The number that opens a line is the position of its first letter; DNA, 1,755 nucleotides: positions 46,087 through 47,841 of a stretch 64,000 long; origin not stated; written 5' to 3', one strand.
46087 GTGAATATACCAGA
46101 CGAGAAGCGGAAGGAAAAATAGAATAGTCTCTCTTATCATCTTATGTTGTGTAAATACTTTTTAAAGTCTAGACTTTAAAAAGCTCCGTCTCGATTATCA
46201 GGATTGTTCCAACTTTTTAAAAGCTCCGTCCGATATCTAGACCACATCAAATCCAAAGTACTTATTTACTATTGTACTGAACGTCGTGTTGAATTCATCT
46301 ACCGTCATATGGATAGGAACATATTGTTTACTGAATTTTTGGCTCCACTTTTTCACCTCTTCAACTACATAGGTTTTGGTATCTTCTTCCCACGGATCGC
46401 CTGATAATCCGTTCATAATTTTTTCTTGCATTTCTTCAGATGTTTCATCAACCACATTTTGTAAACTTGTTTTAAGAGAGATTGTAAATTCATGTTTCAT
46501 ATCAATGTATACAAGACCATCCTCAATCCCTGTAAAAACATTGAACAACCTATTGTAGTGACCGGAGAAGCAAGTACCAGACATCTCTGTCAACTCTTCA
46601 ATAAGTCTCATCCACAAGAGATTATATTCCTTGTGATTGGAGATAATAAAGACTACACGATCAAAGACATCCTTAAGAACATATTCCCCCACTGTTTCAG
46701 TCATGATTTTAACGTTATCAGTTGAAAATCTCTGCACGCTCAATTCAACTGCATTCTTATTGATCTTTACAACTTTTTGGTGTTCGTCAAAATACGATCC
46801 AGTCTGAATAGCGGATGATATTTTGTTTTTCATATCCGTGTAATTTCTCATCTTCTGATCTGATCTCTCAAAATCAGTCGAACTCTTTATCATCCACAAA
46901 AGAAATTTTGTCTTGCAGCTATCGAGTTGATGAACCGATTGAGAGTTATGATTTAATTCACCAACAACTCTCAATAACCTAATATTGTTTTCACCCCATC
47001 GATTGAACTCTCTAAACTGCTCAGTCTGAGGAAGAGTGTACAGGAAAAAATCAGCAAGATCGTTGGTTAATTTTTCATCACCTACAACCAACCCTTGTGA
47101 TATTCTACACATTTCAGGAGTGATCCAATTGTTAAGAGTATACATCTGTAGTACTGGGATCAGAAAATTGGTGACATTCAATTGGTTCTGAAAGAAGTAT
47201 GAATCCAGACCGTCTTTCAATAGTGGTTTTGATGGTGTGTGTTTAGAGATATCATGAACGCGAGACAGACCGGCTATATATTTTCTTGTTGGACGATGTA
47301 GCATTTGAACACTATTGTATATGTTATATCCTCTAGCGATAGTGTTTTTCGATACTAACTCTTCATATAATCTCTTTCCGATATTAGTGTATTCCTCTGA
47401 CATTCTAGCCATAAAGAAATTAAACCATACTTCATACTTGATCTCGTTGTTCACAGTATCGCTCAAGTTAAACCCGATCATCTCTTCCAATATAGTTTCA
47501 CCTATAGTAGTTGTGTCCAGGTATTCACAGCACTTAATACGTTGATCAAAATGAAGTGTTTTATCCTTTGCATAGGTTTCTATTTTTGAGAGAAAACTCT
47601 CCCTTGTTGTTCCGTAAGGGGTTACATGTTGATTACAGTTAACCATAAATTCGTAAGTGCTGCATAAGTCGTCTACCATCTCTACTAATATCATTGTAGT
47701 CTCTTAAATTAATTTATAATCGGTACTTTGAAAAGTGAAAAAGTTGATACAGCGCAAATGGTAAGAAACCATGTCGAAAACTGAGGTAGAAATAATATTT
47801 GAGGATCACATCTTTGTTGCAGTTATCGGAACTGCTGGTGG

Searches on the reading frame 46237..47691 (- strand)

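Call 7: search_protein_families(library=pfam, proteins=[window:46237-47691:-], max_evalue=0.01)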
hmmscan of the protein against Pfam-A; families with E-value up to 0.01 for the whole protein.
window:46237-47691:- (484 aa): 1 family
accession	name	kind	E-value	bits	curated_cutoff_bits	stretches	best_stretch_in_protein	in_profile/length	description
PF14663.11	RasGEF_N_2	-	0.0093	16.7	27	0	400-459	39-96/108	Rapamycin-insensitive companion of mTOR RasGEF_N domain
